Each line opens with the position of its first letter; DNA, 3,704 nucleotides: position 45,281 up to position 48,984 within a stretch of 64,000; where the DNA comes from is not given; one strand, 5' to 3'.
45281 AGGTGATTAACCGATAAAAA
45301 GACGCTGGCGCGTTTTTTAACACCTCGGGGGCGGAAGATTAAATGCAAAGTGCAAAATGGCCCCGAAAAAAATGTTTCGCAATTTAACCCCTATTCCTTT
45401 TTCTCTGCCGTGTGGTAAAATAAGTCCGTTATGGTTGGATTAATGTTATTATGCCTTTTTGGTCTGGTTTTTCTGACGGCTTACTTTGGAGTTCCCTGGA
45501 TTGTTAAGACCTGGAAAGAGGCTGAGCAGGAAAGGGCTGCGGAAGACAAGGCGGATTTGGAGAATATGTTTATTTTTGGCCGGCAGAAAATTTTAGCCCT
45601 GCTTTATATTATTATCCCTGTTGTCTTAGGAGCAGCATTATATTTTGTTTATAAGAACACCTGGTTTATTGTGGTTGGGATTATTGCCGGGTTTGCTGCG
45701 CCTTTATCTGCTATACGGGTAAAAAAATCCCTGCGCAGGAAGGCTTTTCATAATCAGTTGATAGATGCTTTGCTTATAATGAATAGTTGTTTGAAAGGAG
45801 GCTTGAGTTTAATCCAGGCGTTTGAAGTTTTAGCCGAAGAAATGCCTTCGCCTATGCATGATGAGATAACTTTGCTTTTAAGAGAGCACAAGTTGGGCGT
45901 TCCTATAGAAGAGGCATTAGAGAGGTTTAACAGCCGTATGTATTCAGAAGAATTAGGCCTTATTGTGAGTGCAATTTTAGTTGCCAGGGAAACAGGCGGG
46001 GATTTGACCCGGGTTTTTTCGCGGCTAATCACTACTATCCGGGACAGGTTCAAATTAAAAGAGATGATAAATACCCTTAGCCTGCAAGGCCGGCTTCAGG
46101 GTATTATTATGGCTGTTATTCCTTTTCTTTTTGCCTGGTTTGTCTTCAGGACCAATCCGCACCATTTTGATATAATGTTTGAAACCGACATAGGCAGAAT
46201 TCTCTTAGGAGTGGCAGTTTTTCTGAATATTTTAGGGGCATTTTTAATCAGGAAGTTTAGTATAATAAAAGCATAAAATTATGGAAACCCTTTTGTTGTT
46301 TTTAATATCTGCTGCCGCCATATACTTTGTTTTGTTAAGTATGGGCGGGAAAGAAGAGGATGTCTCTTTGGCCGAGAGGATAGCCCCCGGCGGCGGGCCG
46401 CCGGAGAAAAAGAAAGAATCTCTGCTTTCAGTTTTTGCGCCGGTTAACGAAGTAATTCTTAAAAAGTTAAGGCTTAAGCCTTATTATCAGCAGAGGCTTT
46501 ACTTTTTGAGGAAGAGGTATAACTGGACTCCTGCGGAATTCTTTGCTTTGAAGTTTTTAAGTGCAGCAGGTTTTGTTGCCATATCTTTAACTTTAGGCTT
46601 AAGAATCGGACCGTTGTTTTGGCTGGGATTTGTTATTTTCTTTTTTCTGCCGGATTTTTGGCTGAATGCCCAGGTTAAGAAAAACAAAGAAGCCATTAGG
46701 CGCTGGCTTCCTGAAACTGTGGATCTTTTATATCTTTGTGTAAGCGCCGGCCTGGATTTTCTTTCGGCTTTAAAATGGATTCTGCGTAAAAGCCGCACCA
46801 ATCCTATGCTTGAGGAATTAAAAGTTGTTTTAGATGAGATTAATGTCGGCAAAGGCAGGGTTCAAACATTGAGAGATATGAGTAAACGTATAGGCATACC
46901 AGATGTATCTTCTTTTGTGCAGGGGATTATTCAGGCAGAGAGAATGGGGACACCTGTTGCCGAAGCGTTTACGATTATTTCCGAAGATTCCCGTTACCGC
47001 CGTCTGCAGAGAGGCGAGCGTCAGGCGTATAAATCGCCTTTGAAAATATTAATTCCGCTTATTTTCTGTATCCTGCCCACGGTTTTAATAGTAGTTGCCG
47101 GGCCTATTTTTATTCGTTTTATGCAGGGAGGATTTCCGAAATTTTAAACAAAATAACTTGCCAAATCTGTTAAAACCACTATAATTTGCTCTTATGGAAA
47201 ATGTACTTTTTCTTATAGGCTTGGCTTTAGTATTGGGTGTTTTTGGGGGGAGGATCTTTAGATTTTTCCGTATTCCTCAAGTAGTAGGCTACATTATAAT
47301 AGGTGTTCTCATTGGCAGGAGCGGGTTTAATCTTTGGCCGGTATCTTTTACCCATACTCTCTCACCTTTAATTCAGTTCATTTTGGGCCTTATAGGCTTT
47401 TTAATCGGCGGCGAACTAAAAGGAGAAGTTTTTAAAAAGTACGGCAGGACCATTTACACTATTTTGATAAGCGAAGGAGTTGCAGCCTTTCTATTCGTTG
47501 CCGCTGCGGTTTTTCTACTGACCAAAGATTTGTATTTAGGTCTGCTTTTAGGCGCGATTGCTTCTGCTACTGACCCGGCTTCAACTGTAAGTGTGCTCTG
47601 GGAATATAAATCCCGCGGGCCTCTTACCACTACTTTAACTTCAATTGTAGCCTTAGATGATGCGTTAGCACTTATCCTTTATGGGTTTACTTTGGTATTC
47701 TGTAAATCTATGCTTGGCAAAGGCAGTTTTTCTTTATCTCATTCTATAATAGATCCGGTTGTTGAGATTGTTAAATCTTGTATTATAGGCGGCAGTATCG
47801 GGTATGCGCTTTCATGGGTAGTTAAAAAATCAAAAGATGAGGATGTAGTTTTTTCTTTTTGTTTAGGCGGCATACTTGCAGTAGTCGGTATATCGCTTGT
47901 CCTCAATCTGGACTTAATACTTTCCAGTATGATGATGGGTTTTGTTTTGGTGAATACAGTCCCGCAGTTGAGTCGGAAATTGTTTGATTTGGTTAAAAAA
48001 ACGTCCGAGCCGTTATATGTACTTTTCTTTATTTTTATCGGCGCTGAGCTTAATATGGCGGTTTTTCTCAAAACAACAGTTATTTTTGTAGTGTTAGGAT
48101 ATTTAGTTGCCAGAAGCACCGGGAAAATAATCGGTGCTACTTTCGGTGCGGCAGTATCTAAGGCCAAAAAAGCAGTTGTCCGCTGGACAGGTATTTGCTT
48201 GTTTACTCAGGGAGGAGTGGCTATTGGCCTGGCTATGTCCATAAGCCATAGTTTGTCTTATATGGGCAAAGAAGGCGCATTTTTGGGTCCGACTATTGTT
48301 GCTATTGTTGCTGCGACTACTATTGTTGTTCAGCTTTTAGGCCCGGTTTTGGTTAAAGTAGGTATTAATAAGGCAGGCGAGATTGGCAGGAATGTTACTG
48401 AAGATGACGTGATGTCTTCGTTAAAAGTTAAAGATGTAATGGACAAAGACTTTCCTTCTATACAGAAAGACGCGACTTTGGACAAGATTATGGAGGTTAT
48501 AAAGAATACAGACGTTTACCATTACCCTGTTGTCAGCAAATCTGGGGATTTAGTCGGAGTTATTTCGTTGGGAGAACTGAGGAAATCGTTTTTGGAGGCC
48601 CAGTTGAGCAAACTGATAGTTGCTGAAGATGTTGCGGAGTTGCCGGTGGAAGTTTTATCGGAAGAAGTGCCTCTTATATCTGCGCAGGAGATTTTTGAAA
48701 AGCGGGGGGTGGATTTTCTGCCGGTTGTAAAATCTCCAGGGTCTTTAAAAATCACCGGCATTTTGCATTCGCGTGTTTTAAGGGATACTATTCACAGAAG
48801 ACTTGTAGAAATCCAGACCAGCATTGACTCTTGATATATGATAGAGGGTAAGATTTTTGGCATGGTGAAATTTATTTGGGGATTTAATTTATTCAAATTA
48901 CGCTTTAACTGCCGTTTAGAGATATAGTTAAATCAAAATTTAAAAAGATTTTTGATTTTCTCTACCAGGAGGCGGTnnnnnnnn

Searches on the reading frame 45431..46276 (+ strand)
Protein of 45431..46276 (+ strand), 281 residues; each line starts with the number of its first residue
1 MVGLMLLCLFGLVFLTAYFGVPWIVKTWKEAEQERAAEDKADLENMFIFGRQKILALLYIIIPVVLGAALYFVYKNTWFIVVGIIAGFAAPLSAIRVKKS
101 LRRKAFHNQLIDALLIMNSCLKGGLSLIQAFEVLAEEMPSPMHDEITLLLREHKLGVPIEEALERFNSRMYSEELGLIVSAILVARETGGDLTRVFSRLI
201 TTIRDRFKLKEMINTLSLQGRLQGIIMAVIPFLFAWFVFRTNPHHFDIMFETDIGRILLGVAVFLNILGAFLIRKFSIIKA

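Call 6: search_protein_families(library=pfam, max_evalue=0.01, proteins=[window:45431-46276:+])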
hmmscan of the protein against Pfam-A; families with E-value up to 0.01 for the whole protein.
window:45431-46276:+ (281 aa): 1 family
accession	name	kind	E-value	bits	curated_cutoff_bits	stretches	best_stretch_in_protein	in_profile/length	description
PF00482.28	T2SSF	-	8.9e-20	71.4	25.2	1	114-238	2-123/125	Type II secretion system (T2SS), protein F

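Call 19: find_encoding_contigs(protein=window:45431-46276:+, flank=10000, max_places=6)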
Protein window:45431-46276:+ (281 aa): no gene with exactly this product is on record in the collection.

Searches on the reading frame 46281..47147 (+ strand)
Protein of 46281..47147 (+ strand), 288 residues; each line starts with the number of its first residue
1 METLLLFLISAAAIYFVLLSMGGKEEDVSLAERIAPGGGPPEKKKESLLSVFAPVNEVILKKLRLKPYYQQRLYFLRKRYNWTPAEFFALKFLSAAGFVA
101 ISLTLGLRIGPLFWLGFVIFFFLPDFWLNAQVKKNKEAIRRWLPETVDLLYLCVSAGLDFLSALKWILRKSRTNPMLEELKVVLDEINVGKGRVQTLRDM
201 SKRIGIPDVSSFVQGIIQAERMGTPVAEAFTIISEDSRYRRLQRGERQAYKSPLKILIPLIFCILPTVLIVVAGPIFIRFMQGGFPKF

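Call 6: search_protein_families(library=pfam, max_evalue=0.01, proteins=[window:46281-47147:+])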
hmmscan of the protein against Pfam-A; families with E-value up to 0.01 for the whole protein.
window:46281-47147:+ (288 aa): 1 family
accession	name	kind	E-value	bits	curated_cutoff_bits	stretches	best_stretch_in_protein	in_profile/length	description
PF00482.28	T2SSF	-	7.4e-14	52.2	25.2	1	148-272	3-123/125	Type II secretion system (T2SS), protein F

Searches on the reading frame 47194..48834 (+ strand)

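Call 6: search_protein_families(library=pfam, max_evalue=0.01, proteins=[window:47194-48834:+])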
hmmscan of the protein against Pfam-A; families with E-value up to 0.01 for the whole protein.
window:47194-48834:+ (546 aa): 2 families
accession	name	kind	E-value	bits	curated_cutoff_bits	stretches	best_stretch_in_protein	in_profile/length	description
PF00999.27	Na_H_Exchanger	-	8.9e-31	107.5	26.2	1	16-386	9-373/375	Sodium/hydrogen exchanger, transmembrane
PF00571.33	CBS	-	4.6e-16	59.3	24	2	412-466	1-55/57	CBS domain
